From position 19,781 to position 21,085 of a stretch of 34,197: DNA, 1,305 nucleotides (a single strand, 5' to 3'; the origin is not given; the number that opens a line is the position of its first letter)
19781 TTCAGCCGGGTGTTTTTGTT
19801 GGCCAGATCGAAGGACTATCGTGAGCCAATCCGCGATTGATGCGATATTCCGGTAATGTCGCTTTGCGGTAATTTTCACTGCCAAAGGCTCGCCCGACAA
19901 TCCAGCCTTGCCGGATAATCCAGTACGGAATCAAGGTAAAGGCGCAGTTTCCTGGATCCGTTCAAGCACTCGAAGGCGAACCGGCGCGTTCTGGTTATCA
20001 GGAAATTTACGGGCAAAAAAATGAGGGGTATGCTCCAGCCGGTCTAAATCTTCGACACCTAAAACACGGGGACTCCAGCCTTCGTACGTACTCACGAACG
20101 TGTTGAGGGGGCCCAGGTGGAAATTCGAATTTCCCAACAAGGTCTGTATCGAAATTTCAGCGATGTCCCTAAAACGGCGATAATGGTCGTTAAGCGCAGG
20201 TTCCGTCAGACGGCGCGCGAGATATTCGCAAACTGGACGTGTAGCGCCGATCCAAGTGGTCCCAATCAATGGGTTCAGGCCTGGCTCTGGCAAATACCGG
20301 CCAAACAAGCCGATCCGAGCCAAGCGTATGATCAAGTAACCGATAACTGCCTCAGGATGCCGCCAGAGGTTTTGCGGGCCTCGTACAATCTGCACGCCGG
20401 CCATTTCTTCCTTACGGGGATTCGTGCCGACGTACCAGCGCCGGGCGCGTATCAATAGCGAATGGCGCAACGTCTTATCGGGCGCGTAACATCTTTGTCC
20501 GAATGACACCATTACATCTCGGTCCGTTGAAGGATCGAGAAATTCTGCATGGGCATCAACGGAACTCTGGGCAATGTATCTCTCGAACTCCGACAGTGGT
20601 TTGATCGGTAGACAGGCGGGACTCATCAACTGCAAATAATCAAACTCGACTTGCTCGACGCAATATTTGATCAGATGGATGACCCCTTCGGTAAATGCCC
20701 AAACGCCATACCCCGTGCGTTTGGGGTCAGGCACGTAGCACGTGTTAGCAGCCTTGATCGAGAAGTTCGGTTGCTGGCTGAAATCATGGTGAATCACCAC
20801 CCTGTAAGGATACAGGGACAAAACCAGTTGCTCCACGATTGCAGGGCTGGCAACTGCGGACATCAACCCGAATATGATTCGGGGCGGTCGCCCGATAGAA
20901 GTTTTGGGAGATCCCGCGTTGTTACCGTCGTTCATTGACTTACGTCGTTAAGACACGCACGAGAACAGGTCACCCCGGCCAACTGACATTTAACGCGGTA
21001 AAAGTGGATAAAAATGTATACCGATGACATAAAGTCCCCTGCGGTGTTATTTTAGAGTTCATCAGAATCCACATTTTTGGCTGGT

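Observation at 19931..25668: Minus-strand group of tailoring-type enzymes: B12-radical SAM, NodU/CmcH carbamoyltransferase, lipoprotein, GT14-like glycosyltransferase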

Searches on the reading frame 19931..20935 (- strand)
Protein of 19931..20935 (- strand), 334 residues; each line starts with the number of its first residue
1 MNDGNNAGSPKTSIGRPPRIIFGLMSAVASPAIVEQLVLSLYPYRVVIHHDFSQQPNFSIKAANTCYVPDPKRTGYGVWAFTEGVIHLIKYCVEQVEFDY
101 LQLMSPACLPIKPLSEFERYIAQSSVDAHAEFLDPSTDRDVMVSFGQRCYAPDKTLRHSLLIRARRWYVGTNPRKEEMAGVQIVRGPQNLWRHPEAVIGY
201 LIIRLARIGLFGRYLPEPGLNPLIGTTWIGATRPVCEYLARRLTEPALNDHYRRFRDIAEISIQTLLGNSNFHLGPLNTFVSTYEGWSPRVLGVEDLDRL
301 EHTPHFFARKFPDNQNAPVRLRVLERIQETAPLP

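Call 4: search_protein_families(library=pfam, proteins=[window:19931-20935:-], max_evalue=0.01)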
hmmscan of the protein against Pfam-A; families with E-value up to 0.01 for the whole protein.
window:19931-20935:- (334 aa): 1 family
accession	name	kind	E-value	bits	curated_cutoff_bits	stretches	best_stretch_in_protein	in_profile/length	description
PF02485.27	Branch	-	0.0042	17.1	23.4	0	44-125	29-118/250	Core-2/I-Branching enzyme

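Call 11: search_protein_families(library=ncbifam, proteins=[window:19931-20935:-], max_evalue=0.01)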
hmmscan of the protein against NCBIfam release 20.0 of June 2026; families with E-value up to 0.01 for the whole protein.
window:19931-20935:- (334 aa): 0 families

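Call 32: find_homologous_proteins(query=window:19931-20935:-, max_evalue=0.001)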
Query window:19931-20935:- (334 aa): 81 proteins with E <= 0.001 among 1286 candidates.
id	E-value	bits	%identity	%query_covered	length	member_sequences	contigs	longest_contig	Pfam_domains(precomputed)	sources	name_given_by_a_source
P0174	1.1e-229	779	100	100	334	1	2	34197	-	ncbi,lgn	-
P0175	3.2e-181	620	80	99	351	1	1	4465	PF02485.28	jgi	jgi:hypothetical protein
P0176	1.8e-148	512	71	93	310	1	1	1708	PF02485.28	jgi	jgi:hypothetical protein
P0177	1.8e-147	509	63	100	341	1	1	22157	PF02485.28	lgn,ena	-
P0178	2.8e-138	479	68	93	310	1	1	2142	PF02485.28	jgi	jgi:hypothetical protein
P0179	2.2e-124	433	60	94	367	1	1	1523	PF02485.28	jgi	jgi:hypothetical protein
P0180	4.3e-120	419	59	95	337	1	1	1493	PF02485.28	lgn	-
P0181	3.8e-119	416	57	96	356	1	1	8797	PF02485.28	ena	-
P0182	2.4e-116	407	57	94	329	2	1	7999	PF02485.28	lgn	-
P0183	2.4e-116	407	56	95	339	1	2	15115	-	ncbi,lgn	ncbi:MAG: hypothetical protein ACSLE5_06125 [Porticoccaceae bacterium]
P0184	1.5e-112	394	55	93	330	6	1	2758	PF02485.28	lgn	-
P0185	1.5e-111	391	58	92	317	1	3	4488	PF02485.28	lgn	-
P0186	2.6e-111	390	55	95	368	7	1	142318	PF02485.28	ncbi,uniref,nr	ncbi:core-2/I-branching beta-1,6-N-acetylglucosaminyltransferase family protein [Methylotetracoccus 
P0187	6.1e-111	389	58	91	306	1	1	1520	PF02485.28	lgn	-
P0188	8.4e-110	385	57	91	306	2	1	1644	PF02485.28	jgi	-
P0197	5.2e-73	264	41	93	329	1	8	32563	PF02485.28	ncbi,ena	-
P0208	1.6e-68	249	41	93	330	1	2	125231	PF02485.28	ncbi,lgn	ncbi:MAG: hypothetical protein R3E48_14575 [Burkholderiaceae bacterium]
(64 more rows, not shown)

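Call 33: find_encoding_contigs(protein=P0177, flank=10000, max_places=2)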
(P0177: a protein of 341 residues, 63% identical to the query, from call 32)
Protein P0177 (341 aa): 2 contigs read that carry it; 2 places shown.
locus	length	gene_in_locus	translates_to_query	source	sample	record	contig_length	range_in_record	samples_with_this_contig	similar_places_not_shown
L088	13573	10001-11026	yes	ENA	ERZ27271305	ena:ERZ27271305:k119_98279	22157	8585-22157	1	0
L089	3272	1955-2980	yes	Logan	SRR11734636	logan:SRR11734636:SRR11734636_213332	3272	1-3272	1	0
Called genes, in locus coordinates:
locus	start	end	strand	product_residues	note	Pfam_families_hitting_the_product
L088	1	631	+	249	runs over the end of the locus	PF13531:SBP_bac_11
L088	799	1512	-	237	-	PF03412:Peptidase_C39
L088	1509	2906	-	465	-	PF13557:Phenol_MetA_deg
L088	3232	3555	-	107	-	-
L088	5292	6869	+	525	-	PF02310:B12-binding (weak), PF04055:Radical_SAM, PF13282:DUF4070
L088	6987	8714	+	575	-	PF02543:Carbam_trans_N, PF16861:Carbam_trans_C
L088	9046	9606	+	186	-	-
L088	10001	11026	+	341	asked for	PF02485:Branch (faint)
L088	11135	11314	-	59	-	-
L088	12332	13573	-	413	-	?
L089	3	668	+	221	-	?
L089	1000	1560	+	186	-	-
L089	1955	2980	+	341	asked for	PF02485:Branch (faint)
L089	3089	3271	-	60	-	?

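Call 34: find_encoding_contigs(protein=P0175, flank=10000, max_places=2)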
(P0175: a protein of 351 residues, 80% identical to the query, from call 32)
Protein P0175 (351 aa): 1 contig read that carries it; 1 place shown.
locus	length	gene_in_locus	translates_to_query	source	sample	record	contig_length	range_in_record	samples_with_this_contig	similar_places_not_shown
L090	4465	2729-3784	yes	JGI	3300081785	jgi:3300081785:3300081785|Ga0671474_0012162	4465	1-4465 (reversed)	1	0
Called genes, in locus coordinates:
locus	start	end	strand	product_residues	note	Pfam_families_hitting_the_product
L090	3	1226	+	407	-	PF02543:Carbam_trans_N, PF16861:Carbam_trans_C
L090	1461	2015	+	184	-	-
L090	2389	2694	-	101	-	-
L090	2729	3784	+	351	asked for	PF02485:Branch (faint)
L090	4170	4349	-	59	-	-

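Call 35: find_encoding_contigs(protein=P0186, flank=10000, max_places=2)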
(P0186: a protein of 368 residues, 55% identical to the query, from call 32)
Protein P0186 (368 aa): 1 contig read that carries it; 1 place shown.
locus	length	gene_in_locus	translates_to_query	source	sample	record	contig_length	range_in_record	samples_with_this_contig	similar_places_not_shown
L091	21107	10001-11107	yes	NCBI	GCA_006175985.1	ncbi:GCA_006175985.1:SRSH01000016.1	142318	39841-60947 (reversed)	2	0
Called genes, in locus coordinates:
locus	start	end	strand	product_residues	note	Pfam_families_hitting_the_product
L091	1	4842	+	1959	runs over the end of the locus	PF00571:CBS, PF08447:PAS_3, PF00989:PAS, PF08448:PAS_4, PF13426:PAS_9, PF08447:PAS_3, PF00989:PAS, PF08447:PAS_3, +11 more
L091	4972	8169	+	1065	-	PF04879:Molybdop_Fe4S4, PF00384:Molybdopterin, PF01568:Molydop_binding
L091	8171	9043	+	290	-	PF13484:Fer4_16 (faint), PF25160:LdpA_Fe-S-bd (faint), PF12838:Fer4_7, PF13237:Fer4_10 (weak), PF13247:Fer4_11, PF14697:Fer4_21, PF13187:Fer4_9 (weak), PF09163:Form-deh_trans, +4 more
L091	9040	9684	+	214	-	PF01292:Ni_hydr_CYTB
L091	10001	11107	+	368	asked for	PF02485:Branch (faint)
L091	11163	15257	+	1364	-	-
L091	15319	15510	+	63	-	-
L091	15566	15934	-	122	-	PF11582:DUF3240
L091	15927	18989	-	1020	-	PF00873:ACR_tran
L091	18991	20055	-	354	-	PF25973:BSH_CzcB, PF25919:BSH_CusB (weak), PF25975:CzcB_C, PF25989:YknX_C (weak)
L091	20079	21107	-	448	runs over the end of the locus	PF02321:OEP (faint)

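Call 47: search_protein_families(library=pfam, alignment_id=A4, max_evalue=0.01)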
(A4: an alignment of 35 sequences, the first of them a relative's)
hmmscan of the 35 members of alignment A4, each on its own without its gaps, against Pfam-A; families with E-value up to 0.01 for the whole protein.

A. member 1, P0174 (334 aa): 1 family
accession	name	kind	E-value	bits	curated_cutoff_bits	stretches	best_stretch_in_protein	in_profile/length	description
PF02485.27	Branch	-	0.0042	17.1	23.4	0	44-125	29-118/250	Core-2/I-Branching enzyme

B. families by the number of members that match (of 35 scanned): 2 families
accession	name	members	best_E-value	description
PF02485.27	Branch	34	8.1e-22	Core-2/I-Branching enzyme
PF12840.13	HTH_20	1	0.0037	Helix-turn-helix domain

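Call 56: predict_structure(alignment_id=A4)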
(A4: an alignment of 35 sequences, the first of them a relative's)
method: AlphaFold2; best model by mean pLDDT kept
length: 334 residues; sequences in the alignment: 35
mean_pLDDT: 93.3   pTM: 0.90
mean pLDDT of the five models: 93.3, 92.9, 92.3, 92.0, 91.5
residues with pLDDT >= 90: 288; 70-90: 29; 50-70: 10; < 50: 7
segments of 3 or more residues with pLDDT < 50: 1-7
pLDDT, mean of each block of 10 residues (from residue 1): 46 80 97 98 98 97 98 91 97 98 98 97 97 97 95 95 96 91 93 96 95 87 96 98 95 91 97 98 88 97 97 98 94 65
secondary structure, 60 per line:
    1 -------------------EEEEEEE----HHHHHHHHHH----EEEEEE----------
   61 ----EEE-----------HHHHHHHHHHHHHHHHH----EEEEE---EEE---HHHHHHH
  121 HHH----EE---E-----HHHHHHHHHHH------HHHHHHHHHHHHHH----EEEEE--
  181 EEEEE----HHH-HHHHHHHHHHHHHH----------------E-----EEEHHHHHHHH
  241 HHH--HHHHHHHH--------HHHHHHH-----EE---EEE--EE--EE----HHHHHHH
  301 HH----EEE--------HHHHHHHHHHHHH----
elements in order: E20-26 H31-40 E45-50 E65-67 H79-95 E100-104 E108-110 H114-123 H139-149 H156-169 E174-178 E181-185 H194-207 E230-232 H233-243 H246-253 H262-268 E279-281 H294-302 E307-309 H318-330

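Call 59: fold_search(model_id=the predicted structure, library=pdb)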
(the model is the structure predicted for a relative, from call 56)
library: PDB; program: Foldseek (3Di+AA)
matches with E <= 10: 1503; with E <= 0.001: 46
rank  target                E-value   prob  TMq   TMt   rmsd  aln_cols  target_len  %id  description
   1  6ej9_A                2.2e-13  1.00  0.62  0.31   8.3       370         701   14  Human Xylosyltransferase 1 in complex with peptide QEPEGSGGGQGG (released 2018-05-02)
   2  6ejb_A                2.5e-13  1.00  0.63  0.31   9.0       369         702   15  Human Xylosyltransferase 1 in complex with peptide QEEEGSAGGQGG (released 2018-05-02)
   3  6ejc_A                2.6e-13  1.00  0.66  0.33   6.6       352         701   15  Human Xylosyltransferase 1 in complex with peptide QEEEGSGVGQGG (released 2018-05-02)
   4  6eje_A                5.8e-13  1.00  0.63  0.31   7.7       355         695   16  Human Xylosyltransferase 1 in complex with peptide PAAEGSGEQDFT (released 2018-05-02)
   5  6ej8_A                6.1e-13  1.00  0.62  0.31   7.7       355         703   15  Human Xylosyltransferase 1 in complex with peptide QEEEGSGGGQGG (released 2018-05-02)
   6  6foa                  6.5e-13  1.00  0.65  0.32   6.6       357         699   15  Human Xylosyltransferase 1 apo structure (released 2018-05-02)
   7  6ejd_A                1.3e-12  1.00  0.60  0.30   7.9       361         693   16  Human Xylosyltransferase 1 in complex with peptide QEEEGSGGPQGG (released 2018-05-02)
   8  3otk_D                2.6e-12  1.00  0.58  0.53   7.9       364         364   15  Structure and mechanisim of core 2 beta1,6-n-acetylglucosaminyltransferase: a Metal-ion independent gt-a glycosyltrans (released 2011-09-14)
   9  6ej7_A                3.3e-12  1.00  0.62  0.31   8.4       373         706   14  Human Xylosyltransferase 1 in complex with UDP-xylose and peptide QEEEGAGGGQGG (released 2018-05-02)
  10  6eja_A                3.5e-12  1.00  0.62  0.31   6.8       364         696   15  Human Xylosyltransferase 1 in complex with peptide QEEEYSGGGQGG (released 2018-05-02)
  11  2gam_A                8.6e-12  1.00  0.61  0.56   8.7       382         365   15  X-ray crystal structure of murine leukocyte-type Core 2 b1,6-N-acetylglucosaminyltransferase (C2GnT-L) in complex with (released 2006-07-11)
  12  3otk_B                1.6e-11  1.00  0.58  0.53   7.9       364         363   15  Structure and mechanisim of core 2 beta1,6-n-acetylglucosaminyltransferase: a Metal-ion independent gt-a glycosyltrans (released 2011-09-14)
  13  2gam_B                1.7e-11  1.00  0.61  0.57   7.7       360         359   15  X-ray crystal structure of murine leukocyte-type Core 2 b1,6-N-acetylglucosaminyltransferase (C2GnT-L) in complex with (released 2006-07-11)
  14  3otk_C                3.0e-11  1.00  0.60  0.56   7.1       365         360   14  Structure and mechanisim of core 2 beta1,6-n-acetylglucosaminyltransferase: a Metal-ion independent gt-a glycosyltrans (released 2011-09-14)
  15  2gak_B                3.4e-11  1.00  0.59  0.55   7.1       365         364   15  X-ray crystal structure of murine leukocyte-type Core 2 b1,6-N-acetylglucosaminyltransferase (C2GnT-L) (released 2006-07-11)
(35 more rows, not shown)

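Call 83: find_encoding_contigs(protein=P0183, flank=6000, max_places=1)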
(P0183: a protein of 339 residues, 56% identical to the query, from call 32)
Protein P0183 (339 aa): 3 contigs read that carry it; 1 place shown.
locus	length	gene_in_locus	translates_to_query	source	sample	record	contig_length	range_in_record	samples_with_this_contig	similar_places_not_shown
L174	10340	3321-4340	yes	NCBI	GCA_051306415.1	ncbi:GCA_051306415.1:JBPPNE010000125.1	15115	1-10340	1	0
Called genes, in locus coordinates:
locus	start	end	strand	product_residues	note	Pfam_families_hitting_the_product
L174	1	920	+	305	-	PF00135:COesterase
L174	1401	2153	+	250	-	PF00270:DEAD (weak)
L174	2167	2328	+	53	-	-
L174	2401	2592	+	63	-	PF18395:Cas3_C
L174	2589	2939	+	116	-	PF09481:CRISPR_Cse1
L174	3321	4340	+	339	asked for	-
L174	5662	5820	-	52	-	PF00665:rve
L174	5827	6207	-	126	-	PF13276:HTH_21 (weak)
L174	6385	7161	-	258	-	PF00588:SpoU_methylase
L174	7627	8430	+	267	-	PF00459:Inositol_P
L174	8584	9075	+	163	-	PF02082:Rrf2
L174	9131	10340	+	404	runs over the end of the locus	PF00266:Aminotran_5, PF01041:DegT_DnrJ_EryC1 (weak)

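Call 84: find_encoding_contigs(protein=P0208, flank=6000, max_places=1)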
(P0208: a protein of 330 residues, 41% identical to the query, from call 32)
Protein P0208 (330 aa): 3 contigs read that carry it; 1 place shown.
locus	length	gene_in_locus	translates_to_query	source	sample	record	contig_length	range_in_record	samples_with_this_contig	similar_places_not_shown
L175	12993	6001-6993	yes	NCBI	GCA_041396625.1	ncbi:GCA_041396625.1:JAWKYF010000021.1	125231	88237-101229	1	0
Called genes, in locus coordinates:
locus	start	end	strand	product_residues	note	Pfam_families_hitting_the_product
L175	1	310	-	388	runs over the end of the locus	PF09084:NMT1, PF16868:NMT1_3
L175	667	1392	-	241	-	PF00497:SBP_bac_3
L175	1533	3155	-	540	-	PF00732:GMC_oxred_N, PF00890:FAD_binding_2 (faint), PF01266:DAO (faint), PF13450:NAD_binding_8 (faint), PF05199:GMC_oxred_C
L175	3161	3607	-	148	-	PF14347:DUF4399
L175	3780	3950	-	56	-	-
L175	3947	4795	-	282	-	PF02746:MR_MLE_N, PF13378:MR_MLE_C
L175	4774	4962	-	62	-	-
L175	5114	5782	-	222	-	PF02525:Flavodoxin_2, PF03358:FMN_red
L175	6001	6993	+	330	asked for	PF02485:Branch (faint)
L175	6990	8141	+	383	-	PF00535:Glycos_transf_2, PF13641:Glyco_tranf_2_3, PF13506:Glyco_transf_21 (weak), PF13632:Glyco_trans_2_3 (weak)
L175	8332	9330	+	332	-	-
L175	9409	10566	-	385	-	PF02771:Acyl-CoA_dh_N, PF08028:Acyl-CoA_dh_2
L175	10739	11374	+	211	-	PF01638:HxlR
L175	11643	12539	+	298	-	PF00701:DHDPS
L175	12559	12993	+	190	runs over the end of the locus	PF02627:CMD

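Call 85: find_encoding_contigs(protein=P0197, flank=6000, max_places=1)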
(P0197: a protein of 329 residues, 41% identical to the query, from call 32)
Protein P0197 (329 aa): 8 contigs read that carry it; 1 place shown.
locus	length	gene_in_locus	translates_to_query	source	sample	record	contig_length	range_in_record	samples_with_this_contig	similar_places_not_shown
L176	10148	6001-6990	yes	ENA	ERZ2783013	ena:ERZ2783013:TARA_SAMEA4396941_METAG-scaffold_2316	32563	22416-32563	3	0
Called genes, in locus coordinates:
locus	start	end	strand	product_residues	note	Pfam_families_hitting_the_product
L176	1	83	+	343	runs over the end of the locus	PF13379:NMT1_2, PF09084:NMT1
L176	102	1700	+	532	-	-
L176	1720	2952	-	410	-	PF13439:Glyco_transf_4, PF13579:Glyco_trans_4_4, PF00534:Glycos_transf_1, PF13692:Glyco_trans_1_4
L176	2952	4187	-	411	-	PF13439:Glyco_transf_4, PF13579:Glyco_trans_4_4, PF00534:Glycos_transf_1, PF13692:Glyco_trans_1_4, PF13524:Glyco_trans_1_2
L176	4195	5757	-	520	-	-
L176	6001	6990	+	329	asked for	PF02485:Branch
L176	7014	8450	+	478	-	PF02706:Wzz, PF13807:GNVR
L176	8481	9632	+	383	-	PF01656:CbiA (weak)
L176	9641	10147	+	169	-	?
